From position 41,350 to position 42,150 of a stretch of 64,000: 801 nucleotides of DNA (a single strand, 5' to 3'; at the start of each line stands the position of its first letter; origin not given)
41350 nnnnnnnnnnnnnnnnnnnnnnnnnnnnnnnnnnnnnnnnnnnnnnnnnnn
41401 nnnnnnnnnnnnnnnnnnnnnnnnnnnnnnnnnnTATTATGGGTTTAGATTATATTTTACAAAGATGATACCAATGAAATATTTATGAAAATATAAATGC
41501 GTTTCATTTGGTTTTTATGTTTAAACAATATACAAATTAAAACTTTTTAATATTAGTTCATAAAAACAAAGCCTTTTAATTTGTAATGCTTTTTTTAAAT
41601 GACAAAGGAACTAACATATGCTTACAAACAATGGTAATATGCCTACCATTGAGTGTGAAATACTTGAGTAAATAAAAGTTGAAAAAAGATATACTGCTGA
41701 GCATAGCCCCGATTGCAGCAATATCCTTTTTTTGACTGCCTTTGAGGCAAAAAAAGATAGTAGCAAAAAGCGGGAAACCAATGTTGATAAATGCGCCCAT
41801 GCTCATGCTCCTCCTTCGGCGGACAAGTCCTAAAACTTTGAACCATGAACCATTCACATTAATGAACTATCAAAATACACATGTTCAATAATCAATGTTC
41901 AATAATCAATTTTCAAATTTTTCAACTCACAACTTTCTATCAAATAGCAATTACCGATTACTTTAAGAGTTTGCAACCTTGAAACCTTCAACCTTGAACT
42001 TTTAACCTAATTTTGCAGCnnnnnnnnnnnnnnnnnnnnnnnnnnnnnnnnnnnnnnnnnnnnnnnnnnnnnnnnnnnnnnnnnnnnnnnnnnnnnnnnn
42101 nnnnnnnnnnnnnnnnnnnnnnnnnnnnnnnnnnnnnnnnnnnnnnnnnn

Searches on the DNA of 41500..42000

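Call 11: search_rna_families(source=window, start=41500, end=42000, threshold=evalue, max_evalue=1, show_alignments=2)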
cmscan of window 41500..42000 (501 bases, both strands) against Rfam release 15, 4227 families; matches with E-value up to 1: 2.
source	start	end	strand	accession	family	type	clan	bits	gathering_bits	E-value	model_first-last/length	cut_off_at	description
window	41701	41781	+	RF01705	Flavo-1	Gene; sRNA;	-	59.2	42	1.9e-12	1-76/76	no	Flavo-1 RNA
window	41783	41925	-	RF01295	SCARNA7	Gene; snRNA; snoRNA; scaRNA;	-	14.5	65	0.19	1-330/330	no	Small Cajal body-specific RNA 7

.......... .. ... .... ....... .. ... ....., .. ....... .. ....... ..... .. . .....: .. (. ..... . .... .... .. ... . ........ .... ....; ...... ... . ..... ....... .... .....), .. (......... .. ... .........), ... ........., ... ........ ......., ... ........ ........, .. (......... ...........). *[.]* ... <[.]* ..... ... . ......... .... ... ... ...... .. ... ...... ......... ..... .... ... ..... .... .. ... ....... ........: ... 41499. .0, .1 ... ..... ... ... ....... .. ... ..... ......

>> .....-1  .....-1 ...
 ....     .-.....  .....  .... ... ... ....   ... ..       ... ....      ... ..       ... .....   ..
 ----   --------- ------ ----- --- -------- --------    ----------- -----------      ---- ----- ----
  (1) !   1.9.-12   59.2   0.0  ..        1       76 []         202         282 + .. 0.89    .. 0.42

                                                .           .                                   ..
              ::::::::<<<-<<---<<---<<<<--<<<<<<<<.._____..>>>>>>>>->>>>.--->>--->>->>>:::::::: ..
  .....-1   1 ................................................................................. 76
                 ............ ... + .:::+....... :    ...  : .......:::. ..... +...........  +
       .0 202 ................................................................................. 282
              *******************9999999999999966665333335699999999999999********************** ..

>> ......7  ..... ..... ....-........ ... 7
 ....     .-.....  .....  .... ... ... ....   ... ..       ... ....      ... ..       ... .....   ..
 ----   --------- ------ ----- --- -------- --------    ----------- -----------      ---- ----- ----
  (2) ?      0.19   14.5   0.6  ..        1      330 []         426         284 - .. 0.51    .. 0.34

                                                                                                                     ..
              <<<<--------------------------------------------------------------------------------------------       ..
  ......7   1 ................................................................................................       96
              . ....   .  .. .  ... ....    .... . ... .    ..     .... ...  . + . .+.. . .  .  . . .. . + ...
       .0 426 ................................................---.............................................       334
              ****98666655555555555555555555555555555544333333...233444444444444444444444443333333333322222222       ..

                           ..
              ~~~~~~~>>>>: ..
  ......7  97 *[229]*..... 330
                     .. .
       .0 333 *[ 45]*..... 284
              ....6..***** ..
